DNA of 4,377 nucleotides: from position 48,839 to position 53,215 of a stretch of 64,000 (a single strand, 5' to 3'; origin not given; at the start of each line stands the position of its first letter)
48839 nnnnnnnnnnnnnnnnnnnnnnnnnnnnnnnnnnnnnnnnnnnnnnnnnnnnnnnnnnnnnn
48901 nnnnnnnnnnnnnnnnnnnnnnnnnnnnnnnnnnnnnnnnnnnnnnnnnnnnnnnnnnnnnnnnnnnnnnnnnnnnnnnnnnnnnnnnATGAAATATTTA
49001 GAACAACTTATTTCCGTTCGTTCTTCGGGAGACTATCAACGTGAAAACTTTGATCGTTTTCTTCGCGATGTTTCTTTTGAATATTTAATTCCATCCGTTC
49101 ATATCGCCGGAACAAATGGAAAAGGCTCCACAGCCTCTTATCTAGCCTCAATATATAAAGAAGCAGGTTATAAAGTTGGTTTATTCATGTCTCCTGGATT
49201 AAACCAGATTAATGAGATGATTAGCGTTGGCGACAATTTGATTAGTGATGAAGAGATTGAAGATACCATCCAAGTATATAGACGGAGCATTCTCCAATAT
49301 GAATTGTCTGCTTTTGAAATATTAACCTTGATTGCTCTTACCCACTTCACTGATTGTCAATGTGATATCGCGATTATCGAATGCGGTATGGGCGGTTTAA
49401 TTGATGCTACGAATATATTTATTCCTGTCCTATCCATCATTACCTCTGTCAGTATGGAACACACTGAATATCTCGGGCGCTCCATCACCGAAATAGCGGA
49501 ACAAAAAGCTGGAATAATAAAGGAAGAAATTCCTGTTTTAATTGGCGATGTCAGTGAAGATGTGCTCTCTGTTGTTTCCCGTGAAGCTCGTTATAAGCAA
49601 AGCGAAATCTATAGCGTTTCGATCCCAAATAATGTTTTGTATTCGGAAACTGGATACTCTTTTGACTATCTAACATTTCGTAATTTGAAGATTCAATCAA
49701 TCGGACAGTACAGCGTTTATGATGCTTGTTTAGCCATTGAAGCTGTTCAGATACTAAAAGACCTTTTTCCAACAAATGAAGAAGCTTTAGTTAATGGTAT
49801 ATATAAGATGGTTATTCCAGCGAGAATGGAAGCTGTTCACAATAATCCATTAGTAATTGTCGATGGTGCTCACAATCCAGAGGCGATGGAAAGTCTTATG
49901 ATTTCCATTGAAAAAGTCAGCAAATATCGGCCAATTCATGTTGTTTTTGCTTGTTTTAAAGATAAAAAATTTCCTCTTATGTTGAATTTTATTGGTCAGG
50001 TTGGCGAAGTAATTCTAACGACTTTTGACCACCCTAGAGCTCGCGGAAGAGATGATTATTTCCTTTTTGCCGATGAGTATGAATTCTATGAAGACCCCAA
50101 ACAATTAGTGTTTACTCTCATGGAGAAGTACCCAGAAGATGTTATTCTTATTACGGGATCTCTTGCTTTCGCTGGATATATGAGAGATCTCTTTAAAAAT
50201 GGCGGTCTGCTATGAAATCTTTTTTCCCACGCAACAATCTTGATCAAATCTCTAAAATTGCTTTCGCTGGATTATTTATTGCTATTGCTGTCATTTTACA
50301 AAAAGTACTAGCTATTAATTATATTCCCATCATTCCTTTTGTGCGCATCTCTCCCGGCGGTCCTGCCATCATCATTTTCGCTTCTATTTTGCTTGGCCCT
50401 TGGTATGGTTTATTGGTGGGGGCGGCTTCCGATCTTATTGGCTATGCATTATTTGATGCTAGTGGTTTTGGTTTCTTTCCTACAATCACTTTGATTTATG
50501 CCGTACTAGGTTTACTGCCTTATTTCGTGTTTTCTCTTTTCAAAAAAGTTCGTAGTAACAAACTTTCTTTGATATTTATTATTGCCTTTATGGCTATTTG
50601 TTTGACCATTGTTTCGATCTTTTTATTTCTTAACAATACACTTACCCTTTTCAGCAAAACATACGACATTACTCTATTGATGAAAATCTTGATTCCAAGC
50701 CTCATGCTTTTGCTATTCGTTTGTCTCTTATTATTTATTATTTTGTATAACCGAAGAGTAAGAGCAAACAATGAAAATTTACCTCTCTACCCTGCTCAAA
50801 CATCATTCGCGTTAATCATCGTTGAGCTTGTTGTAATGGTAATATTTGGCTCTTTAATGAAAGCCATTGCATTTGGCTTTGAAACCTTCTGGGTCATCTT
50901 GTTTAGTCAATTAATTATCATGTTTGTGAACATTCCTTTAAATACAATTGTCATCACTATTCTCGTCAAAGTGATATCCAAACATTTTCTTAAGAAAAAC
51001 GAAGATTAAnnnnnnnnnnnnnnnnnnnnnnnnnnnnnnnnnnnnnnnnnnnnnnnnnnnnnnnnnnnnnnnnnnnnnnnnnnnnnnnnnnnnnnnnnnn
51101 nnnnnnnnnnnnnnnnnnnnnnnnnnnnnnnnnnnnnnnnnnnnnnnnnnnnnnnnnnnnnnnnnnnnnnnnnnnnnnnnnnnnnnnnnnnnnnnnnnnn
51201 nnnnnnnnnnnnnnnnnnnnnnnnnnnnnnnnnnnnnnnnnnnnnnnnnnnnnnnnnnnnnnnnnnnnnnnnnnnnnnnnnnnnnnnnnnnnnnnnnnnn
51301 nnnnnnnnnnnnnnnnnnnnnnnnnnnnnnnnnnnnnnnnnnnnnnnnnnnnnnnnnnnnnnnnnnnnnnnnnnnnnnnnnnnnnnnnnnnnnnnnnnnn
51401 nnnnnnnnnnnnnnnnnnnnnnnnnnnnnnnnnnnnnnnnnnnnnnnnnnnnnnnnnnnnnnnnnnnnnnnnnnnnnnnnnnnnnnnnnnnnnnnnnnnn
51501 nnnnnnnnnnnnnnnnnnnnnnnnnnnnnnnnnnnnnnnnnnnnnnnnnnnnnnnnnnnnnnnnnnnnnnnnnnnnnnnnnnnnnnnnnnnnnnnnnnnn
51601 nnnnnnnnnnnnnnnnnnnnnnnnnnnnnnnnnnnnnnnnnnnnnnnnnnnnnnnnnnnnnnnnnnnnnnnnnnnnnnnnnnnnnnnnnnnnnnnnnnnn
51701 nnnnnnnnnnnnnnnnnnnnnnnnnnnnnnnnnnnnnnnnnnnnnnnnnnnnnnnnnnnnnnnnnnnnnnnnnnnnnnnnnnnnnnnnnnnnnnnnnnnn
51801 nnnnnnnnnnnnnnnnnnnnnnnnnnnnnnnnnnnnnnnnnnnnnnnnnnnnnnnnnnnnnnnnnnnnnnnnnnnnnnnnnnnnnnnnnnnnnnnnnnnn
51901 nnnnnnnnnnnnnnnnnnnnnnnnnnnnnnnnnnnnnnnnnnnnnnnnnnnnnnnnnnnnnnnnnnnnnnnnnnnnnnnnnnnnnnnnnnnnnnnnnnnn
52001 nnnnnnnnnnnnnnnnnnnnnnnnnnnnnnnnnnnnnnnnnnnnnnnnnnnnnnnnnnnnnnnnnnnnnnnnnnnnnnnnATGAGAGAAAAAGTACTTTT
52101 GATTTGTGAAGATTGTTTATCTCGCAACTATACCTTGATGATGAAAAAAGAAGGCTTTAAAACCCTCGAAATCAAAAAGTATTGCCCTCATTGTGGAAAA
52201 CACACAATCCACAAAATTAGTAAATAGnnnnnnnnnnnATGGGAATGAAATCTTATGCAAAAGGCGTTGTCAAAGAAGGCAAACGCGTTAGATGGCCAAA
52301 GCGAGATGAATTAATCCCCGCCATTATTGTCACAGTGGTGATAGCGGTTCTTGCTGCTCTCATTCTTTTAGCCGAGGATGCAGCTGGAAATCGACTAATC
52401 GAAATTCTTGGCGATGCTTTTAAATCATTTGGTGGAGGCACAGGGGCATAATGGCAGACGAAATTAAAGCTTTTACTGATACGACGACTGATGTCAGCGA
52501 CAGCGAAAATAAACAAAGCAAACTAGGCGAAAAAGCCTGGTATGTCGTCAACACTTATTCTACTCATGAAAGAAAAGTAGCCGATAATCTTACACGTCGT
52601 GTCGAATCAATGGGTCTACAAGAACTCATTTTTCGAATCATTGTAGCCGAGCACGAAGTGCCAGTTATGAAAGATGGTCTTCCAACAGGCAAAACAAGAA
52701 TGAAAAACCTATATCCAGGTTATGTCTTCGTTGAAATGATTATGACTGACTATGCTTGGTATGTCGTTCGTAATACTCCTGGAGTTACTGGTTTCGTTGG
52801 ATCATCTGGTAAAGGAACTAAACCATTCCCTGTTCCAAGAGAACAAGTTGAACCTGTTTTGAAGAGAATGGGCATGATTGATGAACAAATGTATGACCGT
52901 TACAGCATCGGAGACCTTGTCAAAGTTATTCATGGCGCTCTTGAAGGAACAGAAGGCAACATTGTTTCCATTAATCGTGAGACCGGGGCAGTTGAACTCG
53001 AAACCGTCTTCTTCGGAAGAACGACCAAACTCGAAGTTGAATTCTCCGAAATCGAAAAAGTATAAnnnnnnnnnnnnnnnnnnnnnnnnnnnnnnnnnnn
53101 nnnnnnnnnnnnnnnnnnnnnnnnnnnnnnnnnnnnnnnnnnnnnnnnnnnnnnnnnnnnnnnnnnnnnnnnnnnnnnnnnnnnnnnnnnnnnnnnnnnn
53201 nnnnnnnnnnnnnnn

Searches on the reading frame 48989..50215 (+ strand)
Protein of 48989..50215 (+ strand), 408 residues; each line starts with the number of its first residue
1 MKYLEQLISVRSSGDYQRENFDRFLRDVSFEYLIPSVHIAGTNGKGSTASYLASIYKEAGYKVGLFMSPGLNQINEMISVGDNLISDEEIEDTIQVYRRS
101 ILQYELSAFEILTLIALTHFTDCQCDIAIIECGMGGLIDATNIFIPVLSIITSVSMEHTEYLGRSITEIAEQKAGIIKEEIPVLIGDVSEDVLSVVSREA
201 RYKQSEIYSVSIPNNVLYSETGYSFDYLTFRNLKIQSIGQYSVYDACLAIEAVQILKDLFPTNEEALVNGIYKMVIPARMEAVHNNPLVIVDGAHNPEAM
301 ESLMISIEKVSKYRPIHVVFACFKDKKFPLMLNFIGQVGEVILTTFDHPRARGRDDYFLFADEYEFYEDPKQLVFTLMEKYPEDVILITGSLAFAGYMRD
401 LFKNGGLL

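Call 33: search_protein_families(library=pfam, proteins=[window:48989-50215:+])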
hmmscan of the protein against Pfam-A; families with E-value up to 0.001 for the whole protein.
window:48989-50215:+ (408 aa): 2 families
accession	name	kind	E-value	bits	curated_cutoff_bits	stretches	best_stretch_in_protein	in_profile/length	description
PF02875.26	Mur_ligase_C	-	1.4e-15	58.7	28.4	1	279-391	2-126/127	Mur ligase, glutamate ligase domain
PF08245.18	Mur_ligase_M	-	4.1e-12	46.9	24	1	39-252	1-199/200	Mur ligase middle domain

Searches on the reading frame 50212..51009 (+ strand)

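Call 20: search_protein_families(library=ncbifam, proteins=[window:50212-51009:+], max_evalue=0.01)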
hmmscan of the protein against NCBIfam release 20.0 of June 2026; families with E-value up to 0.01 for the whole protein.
window:50212-51009:+ (265 aa): 1 family
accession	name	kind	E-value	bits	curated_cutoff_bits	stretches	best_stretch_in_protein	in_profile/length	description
TIGR04518.1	ECF_S_folT_fam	subfamily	5.5e-14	52.2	60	1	13-181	4-160/163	folate family ECF transporter S component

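Call 33: search_protein_families(library=pfam, proteins=[window:50212-51009:+])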
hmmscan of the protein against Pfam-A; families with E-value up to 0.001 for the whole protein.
window:50212-51009:+ (265 aa): 2 families
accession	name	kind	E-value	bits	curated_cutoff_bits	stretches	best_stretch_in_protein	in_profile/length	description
PF12822.12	ECF_trnsprt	-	1.2e-12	48.6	30.7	1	15-163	2-150/169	ECF transporter, substrate-specific component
PF07155.17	ECF-ribofla_trS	-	3.1e-08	34.2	26.7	1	13-169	4-158/172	ECF-type riboflavin transporter, S component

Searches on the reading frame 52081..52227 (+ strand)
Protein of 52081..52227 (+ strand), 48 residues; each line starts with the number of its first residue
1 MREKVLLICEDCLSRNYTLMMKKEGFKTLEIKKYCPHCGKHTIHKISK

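Call 3: search_protein_families(library=pfam, proteins=[window:52081-52227:+])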
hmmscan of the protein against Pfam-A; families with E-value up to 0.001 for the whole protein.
window:52081-52227:+ (48 aa): 2 families
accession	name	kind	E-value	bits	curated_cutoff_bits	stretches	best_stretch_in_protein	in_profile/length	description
PF00471.26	Ribosomal_L33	-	2e-14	54.1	25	1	3-48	1-47/47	Ribosomal protein L33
PF08772.16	Zn_ribbon_NOB1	-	0.00082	19.9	24.9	0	30-47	21-38/72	Nin one binding (NOB1) Zn-ribbon like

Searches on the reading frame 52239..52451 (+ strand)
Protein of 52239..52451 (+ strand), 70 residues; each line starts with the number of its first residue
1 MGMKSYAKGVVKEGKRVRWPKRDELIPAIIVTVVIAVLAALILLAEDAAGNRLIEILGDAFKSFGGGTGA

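Call 3: search_protein_families(library=pfam, proteins=[window:52239-52451:+])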
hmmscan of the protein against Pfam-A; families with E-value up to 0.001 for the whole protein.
window:52239-52451:+ (70 aa): 1 family
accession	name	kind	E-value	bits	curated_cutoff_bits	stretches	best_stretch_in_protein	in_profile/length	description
PF00584.25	SecE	-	5.4e-09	36.3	22.7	1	5-57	2-54/55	SecE/Sec61-gamma subunits of protein translocation complex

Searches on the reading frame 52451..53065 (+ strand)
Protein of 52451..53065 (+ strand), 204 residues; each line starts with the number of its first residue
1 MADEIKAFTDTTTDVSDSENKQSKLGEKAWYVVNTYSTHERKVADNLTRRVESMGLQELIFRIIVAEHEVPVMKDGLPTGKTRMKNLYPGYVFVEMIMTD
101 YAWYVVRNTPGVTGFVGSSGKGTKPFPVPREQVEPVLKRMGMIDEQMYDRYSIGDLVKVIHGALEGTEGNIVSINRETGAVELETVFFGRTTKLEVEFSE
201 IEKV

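Call 3: search_protein_families(library=pfam, proteins=[window:52451-53065:+])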
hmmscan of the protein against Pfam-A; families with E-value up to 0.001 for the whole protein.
window:52451-53065:+ (204 aa): 2 families
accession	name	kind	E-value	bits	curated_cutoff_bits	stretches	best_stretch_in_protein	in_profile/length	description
PF02357.24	NusG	-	1.8e-25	89.7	22.2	1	28-135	1-91/93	Transcription termination factor nusG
PF00467.35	KOW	-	0.0005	20.2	22.3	1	154-183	2-31/32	KOW motif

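Call 10: find_related_loci(query=window:52451-53062:+, collection=genome_contigs, flank=10000)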
Query window:52451-53062:+ (204 aa) in genome_contigs; peptide patterns used: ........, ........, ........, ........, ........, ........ (x = any residue, [..] = any of these).
600 stretches matched a pattern (row limit reached: there are more); 592 encode a relative of the query (tblastn E <= 1e-3); the best 80 are kept; 80 distinct loci.
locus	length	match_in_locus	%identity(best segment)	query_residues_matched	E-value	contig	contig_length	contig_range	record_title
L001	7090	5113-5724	100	1-204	7e-136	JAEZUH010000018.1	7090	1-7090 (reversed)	MAG: Bacillota bacterium isolate OH_PDB_81 k127_1533101, whole genome shotgun sequence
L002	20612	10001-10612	80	1-202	5e-111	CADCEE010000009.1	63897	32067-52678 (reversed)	MAG: uncultured Erysipelotrichaceae bacterium isolate RUG14566 genome assembly, contig: RUG14566_asm_9, whole genome sho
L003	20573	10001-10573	80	14-204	3e-102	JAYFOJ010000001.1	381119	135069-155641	MAG: Erysipelotrichaceae bacterium isolate 5L_41 c_5L_000000106310, whole genome shotgun sequence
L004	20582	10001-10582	62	19-204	3e-77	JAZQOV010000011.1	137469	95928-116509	MAG: Bacilli bacterium isolate T1900045242_TH20190012.MAGScoT_cleanbin_000030 SGB_5545_k141_3216053, whole genome shotgu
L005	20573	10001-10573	58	21-201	4e-73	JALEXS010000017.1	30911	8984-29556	MAG: Mollicutes bacterium isolate SUG431 k141_8726889, whole genome shotgun sequence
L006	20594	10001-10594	55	19-204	1e-67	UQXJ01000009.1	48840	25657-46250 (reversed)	uncultured Mollicutes bacterium isolate UMGS732 genome assembly, contig: NODE_112_length_48840_cov_36.804592, whole geno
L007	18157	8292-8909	48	1-204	6e-60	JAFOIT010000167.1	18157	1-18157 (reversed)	MAG: Solobacterium sp. isolate RGIG505 Dairy_cattle_Duodenum-2__c625309, whole genome shotgun sequence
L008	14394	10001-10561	50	18-204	9e-60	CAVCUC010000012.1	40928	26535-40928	bacterium isolate G02614-L1_cleanbin_000013 genome assembly, contig: Spades_G02614-L1_contig_504, whole genome shotgun s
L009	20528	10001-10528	51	27-204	5e-59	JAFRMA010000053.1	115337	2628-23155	MAG: Solobacterium sp. isolate RGIG2592 Goat_Jejunum.Co__c644424, whole genome shotgun sequence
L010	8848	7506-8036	52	27-204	7e-58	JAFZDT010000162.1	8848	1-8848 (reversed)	MAG: Erysipelotrichaceae bacterium isolate RGIG7674 Water_buffalos_Rectum-1__c780975, whole genome shotgun sequence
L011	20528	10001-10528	50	27-204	2e-57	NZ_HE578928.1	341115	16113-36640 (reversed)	Dielma fastidiosa strain type strain: JC13, whole genome shotgun sequence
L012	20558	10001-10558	47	14-201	4e-57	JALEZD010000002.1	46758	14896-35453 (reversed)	MAG: Erysipelotrichaceae bacterium isolate SUG468 k141_98307, whole genome shotgun sequence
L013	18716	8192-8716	51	27-203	5e-57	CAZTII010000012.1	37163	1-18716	MAG TPA_asm: uncultured Erysipelotrichaceae bacterium isolate SRP192927_co5_267 genome assembly, contig: NODE_998_length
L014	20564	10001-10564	48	14-204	8e-56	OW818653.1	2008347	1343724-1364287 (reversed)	metagenome genome assembly, chromosome: 1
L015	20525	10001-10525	50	27-203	9e-56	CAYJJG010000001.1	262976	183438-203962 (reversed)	MAG TPA_asm: uncultured Holdemania sp. isolate ERP123703_co1_350 genome assembly, contig: NODE_14_length_262976_cov_19.6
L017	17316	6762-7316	46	17-204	3e-54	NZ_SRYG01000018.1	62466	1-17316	Dubosiella muris strain NM09_H32 NODE_18_length_62466_cov_1168.167086, whole genome shotgun sequence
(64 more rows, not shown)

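Call 18: search_protein_families(library=pfam, proteins=[L002:10755-11063:+, L002:11063-12268:+, L003:10563-11426:+, L003:11516-13036:+, L004:10713-11894:+, L007:8971-10377:-, L009:10572-11978:+, L011:10603-11403:+, L014:11061-11531:+, L017:7341-8129:+])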
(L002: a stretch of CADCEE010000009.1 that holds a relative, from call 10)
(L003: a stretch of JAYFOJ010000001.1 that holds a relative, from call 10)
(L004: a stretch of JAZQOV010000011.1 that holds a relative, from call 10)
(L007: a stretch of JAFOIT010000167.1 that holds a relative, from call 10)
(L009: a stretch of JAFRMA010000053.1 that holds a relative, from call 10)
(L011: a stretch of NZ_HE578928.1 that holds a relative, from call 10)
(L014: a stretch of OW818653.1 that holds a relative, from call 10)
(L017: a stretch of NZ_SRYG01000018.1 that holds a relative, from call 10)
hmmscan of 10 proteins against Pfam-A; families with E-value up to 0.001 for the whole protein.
L002:10755-11063:+ (103 aa): 1 family
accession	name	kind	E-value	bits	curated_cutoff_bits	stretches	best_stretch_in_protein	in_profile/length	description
PF13560.12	HTH_31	-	0.00011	22.9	27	1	17-72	1-57/64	Helix-turn-helix domain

L002:11063-12268:+ (402 aa): 1 family
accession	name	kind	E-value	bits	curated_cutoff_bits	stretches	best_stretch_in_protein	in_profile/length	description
PF07804.18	HipA_C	-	8e-45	153.5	30.5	1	168-376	1-211/213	HipA-like C-terminal domain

L003:10563-11426:+ (288 aa): 1 family
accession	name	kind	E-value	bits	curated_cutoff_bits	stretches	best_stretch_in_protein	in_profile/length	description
PF04231.19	Endonuclease_1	-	2e-20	74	25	1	78-268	8-235/235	Endonuclease I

L003:11516-13036:+ (507 aa): 1 family
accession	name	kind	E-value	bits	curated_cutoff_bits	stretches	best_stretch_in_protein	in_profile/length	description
PF00753.33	Lactamase_B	-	5.9e-08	33.3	22.7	1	161-255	6-91/196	Metallo-beta-lactamase superfamily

L004:10713-11894:+ (394 aa): 1 family
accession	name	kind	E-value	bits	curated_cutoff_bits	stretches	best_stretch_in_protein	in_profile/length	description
PF05593.20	RHS_repeat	-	2.9e-06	28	22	0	165-180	18-33/38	RHS Repeat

L007:8971-10377:- (469 aa): 1 family
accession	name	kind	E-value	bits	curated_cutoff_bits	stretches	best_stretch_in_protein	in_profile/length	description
PF01554.23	MatE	-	2.1e-52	177.5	24.9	2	33-193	1-161/161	MatE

L009:10572-11978:+ (469 aa): 1 family
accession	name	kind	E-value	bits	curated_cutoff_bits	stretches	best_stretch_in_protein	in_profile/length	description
PF01554.23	MatE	-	2.1e-48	164.5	24.9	2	31-191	1-161/161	MatE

L011:10603-11403:+ (267 aa): 5 families
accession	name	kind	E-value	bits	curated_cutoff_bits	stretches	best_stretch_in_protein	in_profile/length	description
PF14748.11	P5CR_dimer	-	2.2e-39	134.4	25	1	161-265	1-105/105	Pyrroline-5-carboxylate reductase dimerisation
PF03807.23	F420_oxidored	-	2.4e-22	79.8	21.6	1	4-98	2-94/94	NADP oxidoreductase coenzyme F420-dependent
PF03446.21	NAD_binding_2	-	1.5e-09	38.5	21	1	3-128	1-124/161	NAD binding domain of 6-phosphogluconate dehydrogenase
PF01210.29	NAD_Gly3P_dh_N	-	0.00055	20.4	23.1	0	49-111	56-118/158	NAD-dependent glycerol-3-phosphate dehydrogenase N-terminus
PF02558.23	ApbA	-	0.00061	19.9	22.2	0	4-98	1-102/150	Ketopantoate reductase PanE/ApbA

L014:11061-11531:+ (157 aa): 6 families
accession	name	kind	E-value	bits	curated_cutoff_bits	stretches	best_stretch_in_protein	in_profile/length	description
PF12682.12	Flavodoxin_4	-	4e-33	114.5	24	1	3-155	1-154/155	Flavodoxin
PF02525.22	Flavodoxin_2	-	1.1e-09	38.8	27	1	11-96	10-102/198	Flavodoxin-like fold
PF12641.12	Flavodoxin_3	-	2.6e-06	27.8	27.5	0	5-44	1-42/160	Flavodoxin domain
PF12724.12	Flavodoxin_5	-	9.1e-06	26.5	27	0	5-36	1-34/145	Flavodoxin domain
PF03358.20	FMN_red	-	4e-05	23.7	24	1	11-121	12-127/152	NADPH-dependent FMN reductase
PF00258.30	Flavodoxin_1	-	0.00014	22.5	25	1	6-47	1-40/143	Flavodoxin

L017:7341-8129:+ (263 aa): 4 families
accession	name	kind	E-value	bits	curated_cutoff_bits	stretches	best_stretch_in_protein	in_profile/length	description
PF13344.12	Hydrolase_6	-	3.3e-23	82.1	27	1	6-107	1-101/101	Haloacid dehalogenase-like hydrolase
PF13242.12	Hydrolase_like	-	1.1e-17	64.1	22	1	180-251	3-74/75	HAD-hyrolase-like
PF00702.32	Hydrolase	-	2.1e-12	48.2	26.4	1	3-213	1-185/191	haloacid dehalogenase-like hydrolase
PF13419.12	HAD_2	-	3.6e-06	27.6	23.8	1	166-225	120-178/178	Haloacid dehalogenase-like hydrolase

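Call 60: search_protein_families(library=padloc, proteins=[L002:11063-12268:+, L003:10563-11426:+, L003:11516-13036:+], max_evalue=0.01)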
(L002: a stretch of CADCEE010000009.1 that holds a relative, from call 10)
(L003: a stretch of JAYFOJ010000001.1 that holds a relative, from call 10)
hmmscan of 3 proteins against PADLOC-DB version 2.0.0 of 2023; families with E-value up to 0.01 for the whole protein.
L002:11063-12268:+ (402 aa): 2 families
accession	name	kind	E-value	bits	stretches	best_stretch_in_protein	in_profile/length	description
PDLC04340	PDC-M03A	-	4.8e-09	34.1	1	172-337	19-180/280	-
PDLC04339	PDC-M03A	-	0.0018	15.7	1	275-327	126-177/293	-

L003:10563-11426:+ (288 aa): 0 families

L003:11516-13036:+ (507 aa): 5 families
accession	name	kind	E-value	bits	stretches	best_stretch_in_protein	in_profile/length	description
PDLC03854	LmuA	-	1e-14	52.5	2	158-231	10-80/345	-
PDLC02158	Avs1a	-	5.7e-11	40.3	2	157-233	7-76/392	-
PDLC03805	RTasMBL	-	2.7e-09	34.7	1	161-229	11-69/322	DRT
PDLC04675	PDC-M48B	-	3.7e-07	27.6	2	158-227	12-78/291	-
PDLC04676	PDC-M48B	-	0.00088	16.2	1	149-243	7-97/357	-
